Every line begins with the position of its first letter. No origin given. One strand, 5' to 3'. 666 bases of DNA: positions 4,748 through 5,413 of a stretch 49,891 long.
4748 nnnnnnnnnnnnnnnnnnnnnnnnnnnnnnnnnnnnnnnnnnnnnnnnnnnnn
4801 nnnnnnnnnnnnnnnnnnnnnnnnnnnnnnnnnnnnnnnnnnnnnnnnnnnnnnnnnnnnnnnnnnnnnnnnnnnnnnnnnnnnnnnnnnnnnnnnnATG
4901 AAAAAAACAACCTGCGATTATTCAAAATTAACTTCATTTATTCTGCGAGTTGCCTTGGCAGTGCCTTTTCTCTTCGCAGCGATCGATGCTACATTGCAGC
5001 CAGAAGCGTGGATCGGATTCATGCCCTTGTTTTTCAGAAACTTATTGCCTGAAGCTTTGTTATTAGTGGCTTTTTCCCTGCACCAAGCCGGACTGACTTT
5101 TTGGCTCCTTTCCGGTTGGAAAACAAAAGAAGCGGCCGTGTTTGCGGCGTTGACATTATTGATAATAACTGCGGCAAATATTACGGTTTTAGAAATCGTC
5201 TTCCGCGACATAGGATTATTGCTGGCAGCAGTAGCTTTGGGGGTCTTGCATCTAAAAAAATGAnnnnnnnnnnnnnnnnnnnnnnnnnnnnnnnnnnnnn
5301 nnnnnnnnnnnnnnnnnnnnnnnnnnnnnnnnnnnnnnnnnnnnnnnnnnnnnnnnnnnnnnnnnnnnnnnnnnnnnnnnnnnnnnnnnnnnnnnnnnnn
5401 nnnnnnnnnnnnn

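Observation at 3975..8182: Compact extracytoplasmic disulfide/redox module: Trx-like, cupredoxin-DoxX-VKOR operon, DsbA-like, second DoxX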

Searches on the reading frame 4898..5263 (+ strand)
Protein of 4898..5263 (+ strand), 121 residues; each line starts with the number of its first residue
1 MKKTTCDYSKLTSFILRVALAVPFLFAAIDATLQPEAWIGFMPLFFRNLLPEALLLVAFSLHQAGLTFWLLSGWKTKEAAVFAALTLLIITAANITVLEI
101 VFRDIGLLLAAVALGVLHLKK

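Call 3: search_protein_families(library=pfam, proteins=[window:4898-5263:+], max_evalue=0.1)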
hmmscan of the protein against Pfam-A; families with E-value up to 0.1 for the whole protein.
window:4898-5263:+ (121 aa): 1 family
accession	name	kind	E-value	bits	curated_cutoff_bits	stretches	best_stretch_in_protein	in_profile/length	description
PF07681.17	DoxX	-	0.027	15.5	23.6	1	14-92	3-81/85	DoxX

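Call 4: search_protein_families(library=ncbifam, proteins=[window:4898-5263:+], max_evalue=0.1)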
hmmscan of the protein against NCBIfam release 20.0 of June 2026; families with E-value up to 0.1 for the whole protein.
window:4898-5263:+ (121 aa): 1 family
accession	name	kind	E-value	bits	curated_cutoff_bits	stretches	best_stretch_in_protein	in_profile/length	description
NF037968.1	SemiSWEET_2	subfamily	0.056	13.6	80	1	56-100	30-74/76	SemiSWEET transporter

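Call 11: find_homologous_proteins(query=window:4898-5263:+, max_evalue=0.001)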
Query window:4898-5263:+ (121 aa): 68 proteins with E <= 0.001 among 242 candidates.
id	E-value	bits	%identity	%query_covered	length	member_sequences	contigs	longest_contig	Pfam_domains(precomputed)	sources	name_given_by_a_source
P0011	7.7e-68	244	99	100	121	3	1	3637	-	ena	-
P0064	9.7e-60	218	89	100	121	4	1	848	-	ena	-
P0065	6.3e-59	215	88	100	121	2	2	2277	-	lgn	-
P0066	6.1e-57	209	84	100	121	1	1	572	-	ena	-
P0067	2.9e-54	200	82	100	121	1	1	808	-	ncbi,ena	-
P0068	1.6e-52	195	80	100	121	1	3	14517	-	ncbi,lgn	-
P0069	1.3e-51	192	80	99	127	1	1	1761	-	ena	-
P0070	1.4e-51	192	80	99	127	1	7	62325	-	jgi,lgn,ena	-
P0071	2.6e-51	191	80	100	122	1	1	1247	PF07681.18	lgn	-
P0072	5.8e-50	186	78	99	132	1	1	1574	-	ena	-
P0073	1.2e-49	185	77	100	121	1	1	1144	-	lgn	-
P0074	5.5e-49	183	76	100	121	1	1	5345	-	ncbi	-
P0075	7.6e-49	183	75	100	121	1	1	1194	-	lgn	-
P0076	1.1e-48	182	77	100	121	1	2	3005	-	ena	-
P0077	9.0e-48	179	77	100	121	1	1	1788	-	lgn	-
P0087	3.5e-43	165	68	99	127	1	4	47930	-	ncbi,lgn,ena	-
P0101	1.5e-38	150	64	100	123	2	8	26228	PF07681.18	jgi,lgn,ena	-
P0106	3.0e-37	145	65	93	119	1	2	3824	PF07681.18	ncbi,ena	ncbi:MAG: DoxX family membrane protein [Nanoarchaeota archaeon]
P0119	3.3e-29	120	59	94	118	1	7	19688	-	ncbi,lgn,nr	ncbi:hypothetical protein HYU22_05345 [Candidatus Woesearchaeota archaeon]|nr:hypothetical protein [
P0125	1.2e-21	95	46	94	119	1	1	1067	PF07681.18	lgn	-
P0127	1.1e-20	92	51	88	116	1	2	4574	-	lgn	-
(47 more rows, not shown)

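Call 12: find_encoding_contigs(protein=P0119, flank=5000, max_places=2)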
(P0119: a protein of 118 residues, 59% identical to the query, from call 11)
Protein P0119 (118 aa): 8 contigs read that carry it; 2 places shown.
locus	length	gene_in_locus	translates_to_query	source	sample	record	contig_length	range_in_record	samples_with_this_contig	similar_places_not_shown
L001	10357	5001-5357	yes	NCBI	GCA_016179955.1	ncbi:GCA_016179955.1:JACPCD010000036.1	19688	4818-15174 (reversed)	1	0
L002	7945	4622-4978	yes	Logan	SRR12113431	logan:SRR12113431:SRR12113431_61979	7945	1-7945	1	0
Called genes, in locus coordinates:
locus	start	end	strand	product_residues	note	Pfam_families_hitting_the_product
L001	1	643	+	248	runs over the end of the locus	PF00705:PCNA_N, PF02747:PCNA_C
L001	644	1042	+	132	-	-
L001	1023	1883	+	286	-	-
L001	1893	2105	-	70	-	PF04014:MazE_antitoxin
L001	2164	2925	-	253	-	PF01061:ABC2_membrane, PF12698:ABC2_membrane_3 (weak)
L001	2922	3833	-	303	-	PF00005:ABC_tran, PF13304:AAA_21 (weak)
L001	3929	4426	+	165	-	PF00383:dCMP_cyt_deam_1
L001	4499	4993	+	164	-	PF13473:Cupredoxin_1 (faint)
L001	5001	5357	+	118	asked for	-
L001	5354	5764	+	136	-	PF07884:VKOR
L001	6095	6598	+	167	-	PF12802:MarR_2 (weak), PF24034:DUF7343 (weak), PF01047:MarR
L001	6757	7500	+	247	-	PF13462:Thioredoxin_4, PF13098:Thioredoxin_2, PF01323:DSBA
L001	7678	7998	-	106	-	-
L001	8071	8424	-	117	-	-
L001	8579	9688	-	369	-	PF07690:MFS_1 (faint)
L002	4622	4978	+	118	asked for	-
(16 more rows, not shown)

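Call 13: find_encoding_contigs(protein=P0087, flank=5000, max_places=2)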
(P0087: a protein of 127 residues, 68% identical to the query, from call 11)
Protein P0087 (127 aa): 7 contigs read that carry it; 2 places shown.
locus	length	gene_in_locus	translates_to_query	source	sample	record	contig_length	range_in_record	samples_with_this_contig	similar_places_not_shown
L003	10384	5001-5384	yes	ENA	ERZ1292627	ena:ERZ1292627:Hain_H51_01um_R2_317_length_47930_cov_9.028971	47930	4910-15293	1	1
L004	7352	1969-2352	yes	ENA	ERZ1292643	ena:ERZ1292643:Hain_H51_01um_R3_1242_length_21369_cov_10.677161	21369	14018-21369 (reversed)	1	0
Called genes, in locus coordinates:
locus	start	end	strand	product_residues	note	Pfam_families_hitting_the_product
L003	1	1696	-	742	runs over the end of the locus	PF00330:Aconitase, PF00694:Aconitase_C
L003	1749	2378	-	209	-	PF00857:Isochorismatase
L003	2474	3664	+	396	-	PF00180:Iso_dh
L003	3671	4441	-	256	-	PF03372:Exo_endo_phos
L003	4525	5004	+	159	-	PF13473:Cupredoxin_1, PF00127:Copper-bind (weak)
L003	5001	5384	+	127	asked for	-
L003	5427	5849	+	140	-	PF07884:VKOR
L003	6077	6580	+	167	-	PF01978:TrmB (weak), PF01047:MarR (weak), PF12802:MarR_2 (weak), PF13412:HTH_24 (weak), PF24034:DUF7343 (weak)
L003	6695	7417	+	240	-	PF13098:Thioredoxin_2 (weak), PF13462:Thioredoxin_4, PF01323:DSBA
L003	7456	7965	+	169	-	-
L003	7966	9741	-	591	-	PF00664:ABC_membrane, PF02463:SMC_N, PF00005:ABC_tran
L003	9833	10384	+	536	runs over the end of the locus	PF06418:CTP_synth_N, PF00117:GATase, PF07722:Peptidase_C26 (weak)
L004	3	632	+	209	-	?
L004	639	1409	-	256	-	PF03372:Exo_endo_phos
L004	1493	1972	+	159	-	PF13473:Cupredoxin_1, PF00127:Copper-bind (weak)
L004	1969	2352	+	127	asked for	-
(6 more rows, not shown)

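Call 14: find_encoding_contigs(protein=P0127, flank=5000, max_places=2)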
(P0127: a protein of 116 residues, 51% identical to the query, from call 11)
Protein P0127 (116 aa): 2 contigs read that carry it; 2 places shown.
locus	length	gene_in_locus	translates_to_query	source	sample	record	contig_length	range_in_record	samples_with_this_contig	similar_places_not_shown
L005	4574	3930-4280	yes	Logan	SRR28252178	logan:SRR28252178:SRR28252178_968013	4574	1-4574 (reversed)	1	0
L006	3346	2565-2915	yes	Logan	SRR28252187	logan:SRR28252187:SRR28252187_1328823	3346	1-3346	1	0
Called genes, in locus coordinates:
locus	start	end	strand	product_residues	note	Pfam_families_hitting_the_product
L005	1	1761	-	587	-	?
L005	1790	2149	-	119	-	PF13473:Cupredoxin_1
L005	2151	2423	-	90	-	PF02583:Trns_repr_metal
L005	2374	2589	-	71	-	-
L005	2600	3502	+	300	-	-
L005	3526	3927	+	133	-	PF13473:Cupredoxin_1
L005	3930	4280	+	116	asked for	-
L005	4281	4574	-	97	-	?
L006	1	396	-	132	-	?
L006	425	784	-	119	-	PF13473:Cupredoxin_1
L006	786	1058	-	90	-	PF02583:Trns_repr_metal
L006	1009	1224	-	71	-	-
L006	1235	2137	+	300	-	-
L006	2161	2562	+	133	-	PF13473:Cupredoxin_1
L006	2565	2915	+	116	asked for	-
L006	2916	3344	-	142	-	?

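Call 25: search_protein_families(library=pfam, alignment_id=A3, max_evalue=1)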
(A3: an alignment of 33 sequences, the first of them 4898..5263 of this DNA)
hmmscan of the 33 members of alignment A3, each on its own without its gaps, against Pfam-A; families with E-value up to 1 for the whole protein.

A. member 1, window:4898-5263:+ (121 aa): 1 family
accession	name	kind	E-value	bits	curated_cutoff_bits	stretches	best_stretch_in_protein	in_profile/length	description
PF07681.17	DoxX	-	0.027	15.5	23.6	1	14-92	3-81/85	DoxX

B. families by the number of members that match (of 33 scanned): 8 families
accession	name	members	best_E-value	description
PF07681.17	DoxX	27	3.3e-07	DoxX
PF13781.11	DoxX_3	20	0.0041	DoxX-like family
PF07291.16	MauE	14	0.0013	Methylamine utilisation protein MauE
PF11085.13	YqhR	10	0.018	Conserved membrane protein YqhR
PF24709.1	DUF7670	2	0.25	Domain of unknown function (DUF7670)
PF19942.4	DUF6404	1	0.015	Family of unknown function (DUF6404)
PF23021.3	6TM_2nd_PGAP2IP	1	0.095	PGAP2IP, second transmembrane domain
PF06993.17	DUF1304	1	0.13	Protein of unknown function (DUF1304)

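Call 27: find_related_loci(query=A3, collection=genome_contigs, flank=6000)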
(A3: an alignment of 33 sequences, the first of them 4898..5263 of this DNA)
Query A3 (121 aa) in genome_contigs; peptide patterns used: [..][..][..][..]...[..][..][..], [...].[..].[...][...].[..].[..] (x = any residue, [..] = any of these).
116 stretches matched a pattern; 68 encode a relative of the query (tblastn E <= 1e-3); 67 distinct loci.
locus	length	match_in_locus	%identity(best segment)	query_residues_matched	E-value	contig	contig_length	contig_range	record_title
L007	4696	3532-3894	90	1-121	5e-67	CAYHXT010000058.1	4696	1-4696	MAG TPA_asm: uncultured Methanosarcinales archaeon isolate ERP119705_co16_404 genome assembly, contig: NODE_14474_length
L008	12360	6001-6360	68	2-121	2e-49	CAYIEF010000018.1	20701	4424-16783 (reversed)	MAG TPA_asm: uncultured Methanosarcinales archaeon isolate ERP119705_co19_172 genome assembly, contig: NODE_2077_length_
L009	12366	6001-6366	73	1-121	8e-49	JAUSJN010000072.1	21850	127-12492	MAG: Nanoarchaeota archaeon isolate E14_metabat.bin.302 E14_k141_1588980, whole genome shotgun sequence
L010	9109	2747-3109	66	1-121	4e-48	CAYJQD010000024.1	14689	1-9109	MAG TPA_asm: uncultured Methanosarcinales archaeon isolate ERP125453_co1_474 genome assembly, contig: NODE_4298_length_1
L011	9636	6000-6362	65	1-121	1e-46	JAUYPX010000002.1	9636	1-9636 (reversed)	MAG: Nanoarchaeota archaeon isolate C4_metabat.bin.63 C4_k141_4367, whole genome shotgun sequence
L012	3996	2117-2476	65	2-121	2e-46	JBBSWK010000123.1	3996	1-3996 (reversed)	MAG: Nanoarchaeota archaeon isolate H51-bin025_1 H51_bin025_1_000000000127, whole genome shotgun sequence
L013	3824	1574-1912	65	9-121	2e-43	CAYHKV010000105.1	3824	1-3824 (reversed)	MAG TPA_asm: uncultured Methanosarcinales archaeon isolate ERP119705_co13_634 genome assembly, contig: NODE_30918_length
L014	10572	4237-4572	55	7-118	4e-37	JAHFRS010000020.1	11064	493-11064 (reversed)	MAG: archaeon isolate nzgw58 NODE_2309_length_11065_cov_4.462537, whole genome shotgun sequence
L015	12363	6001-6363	64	1-121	3e-36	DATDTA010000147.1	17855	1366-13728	MAG TPA_asm: Candidatus Nanoarchaeia archaeon isolate SMAG_U8017 k141_1161381, whole genome shotgun sequence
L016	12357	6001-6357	57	2-120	3e-36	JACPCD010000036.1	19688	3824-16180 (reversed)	MAG: Candidatus Woesearchaeota archaeon isolate NC_groundwater_274_Ag_S-0.2um_44_14 S5_GD2017_2_S2_scaffold_3515, whole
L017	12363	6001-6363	80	1-121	8e-55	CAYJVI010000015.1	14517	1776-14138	MAG TPA_asm: uncultured Methanosarcinales archaeon isolate ERP125453_co1_290 genome assembly, contig: NODE_4390_length_1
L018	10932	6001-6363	60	1-121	2e-36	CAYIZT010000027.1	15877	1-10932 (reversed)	MAG TPA_asm: uncultured Methanosarcinales archaeon isolate ERP119705_co9_54 genome assembly, contig: NODE_4261_length_15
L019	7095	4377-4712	63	7-118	7e-36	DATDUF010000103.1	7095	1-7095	MAG TPA_asm: Candidatus Nanoarchaeia archaeon isolate SMAG_U8050 k141_1805310, whole genome shotgun sequence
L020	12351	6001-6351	50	5-121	1e-32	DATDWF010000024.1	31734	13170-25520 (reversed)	MAG TPA_asm: Candidatus Nanoarchaeia archaeon isolate SMAG_U8103 k141_1937521, whole genome shotgun sequence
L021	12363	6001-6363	64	1-121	4e-32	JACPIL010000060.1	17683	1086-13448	MAG: Candidatus Woesearchaeota archaeon isolate NC_groundwater_439_Ag_B-0.1um_39_9 GD18-4_B1_scaffold_1013580, whole gen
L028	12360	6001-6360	39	2-121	2e-27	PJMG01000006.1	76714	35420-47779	MAG: Candidatus Levyibacteriota bacterium isolate Amazon_FNV_2010_10_8_1 contig_45_536282699_length_76714_multi_6_in_0_o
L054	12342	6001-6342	47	2-115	6e-23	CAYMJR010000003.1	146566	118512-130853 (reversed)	MAG TPA_asm: uncultured Gammaproteobacteria bacterium isolate SRP272529_co1_137 genome assembly, contig: NODE_67_length_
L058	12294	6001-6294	46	7-104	6e-21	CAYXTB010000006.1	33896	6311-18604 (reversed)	MAG TPA_asm: Candidatus Woesearchaeota archaeon isolate SRP178908_co1_313 genome assembly, contig: NODE_712_length_33896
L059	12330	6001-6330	36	12-121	5e-19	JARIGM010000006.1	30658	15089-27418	MAG: Candidatus Kaiserbacteria bacterium isolate CullarsAll.DT.26 k141_861234, whole genome shotgun sequence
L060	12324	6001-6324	42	1-105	3e-18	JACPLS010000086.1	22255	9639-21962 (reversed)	MAG: Candidatus Pacearchaeota archaeon isolate NC_groundwater_527_Ag_S-0.1um_31_8 S35_SO-1_scaffold_437255, whole genome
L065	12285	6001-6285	38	14-108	6e-17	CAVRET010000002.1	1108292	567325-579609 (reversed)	MAG: uncultured bacterium isolate MFD04463.bin.1.58 genome assembly, contig: contig_10051, whole genome shotgun sequence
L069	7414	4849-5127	33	12-104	4e-14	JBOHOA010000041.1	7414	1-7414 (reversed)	MAG: Minisyncoccia bacterium isolate TC-S_metabat2.bin.347_sub k127_1734881, whole genome shotgun sequence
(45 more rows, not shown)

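Call 38: search_solved_structures(query=A3, max_evalue=10, show_alignments=2)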
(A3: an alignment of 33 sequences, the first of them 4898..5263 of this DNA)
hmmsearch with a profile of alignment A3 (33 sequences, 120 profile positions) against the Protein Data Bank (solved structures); distinct sequences matched with E-value up to 10: 1.
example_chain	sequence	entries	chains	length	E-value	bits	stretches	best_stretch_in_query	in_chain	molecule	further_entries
6pem_6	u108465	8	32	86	1.1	12.7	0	49-74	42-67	Surface presentation of antigens protein SpaQ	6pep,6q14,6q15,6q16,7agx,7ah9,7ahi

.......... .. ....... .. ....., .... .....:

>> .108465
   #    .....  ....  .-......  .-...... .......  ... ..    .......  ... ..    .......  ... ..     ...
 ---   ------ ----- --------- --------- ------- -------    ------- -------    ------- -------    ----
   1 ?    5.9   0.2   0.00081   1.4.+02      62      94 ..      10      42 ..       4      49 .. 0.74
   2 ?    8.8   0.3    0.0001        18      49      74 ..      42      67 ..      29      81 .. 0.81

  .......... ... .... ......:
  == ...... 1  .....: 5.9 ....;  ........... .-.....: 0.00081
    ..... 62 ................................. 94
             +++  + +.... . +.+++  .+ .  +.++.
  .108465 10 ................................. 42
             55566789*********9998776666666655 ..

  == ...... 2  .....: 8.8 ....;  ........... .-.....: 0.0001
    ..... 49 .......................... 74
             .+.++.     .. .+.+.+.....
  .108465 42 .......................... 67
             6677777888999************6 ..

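Call 49: search_protein_representatives(alignment_id=A3)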
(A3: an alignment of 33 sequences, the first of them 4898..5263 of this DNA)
Query: 33 sequences, 120 profile positions. Proteins with E-value up to 0.001 (for the whole library): 1047; up to 1e-10: 482; up to 1e-30: 30. The best 150 are listed.
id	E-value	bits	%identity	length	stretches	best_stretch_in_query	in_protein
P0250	2.6e-42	160.0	-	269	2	10-119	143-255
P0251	4.0e-39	149.7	-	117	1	5-118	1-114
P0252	2.0e-37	144.2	-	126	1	5-120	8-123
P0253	2.3e-37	144.0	-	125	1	3-119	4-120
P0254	2.0e-36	141.0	-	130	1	6-119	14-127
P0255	5.4e-36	139.6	-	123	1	7-119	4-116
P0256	6.9e-36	139.2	-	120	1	6-119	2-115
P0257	1.1e-35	138.6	-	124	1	8-119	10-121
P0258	2.0e-35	137.8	-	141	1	7-118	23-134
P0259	2.9e-35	137.2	-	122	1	5-119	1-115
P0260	4.5e-35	136.6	-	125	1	6-118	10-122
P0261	4.5e-35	136.6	-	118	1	6-120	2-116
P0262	9.1e-35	135.6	-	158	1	4-120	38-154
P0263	1.2e-34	135.3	-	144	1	13-118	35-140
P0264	2.2e-34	134.4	-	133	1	4-118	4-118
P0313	6.9e-28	113.4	-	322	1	6-118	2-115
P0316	8.4e-28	113.1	-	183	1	8-119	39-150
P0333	2.1e-26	108.7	-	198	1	6-117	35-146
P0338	4.5e-26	107.6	-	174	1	5-119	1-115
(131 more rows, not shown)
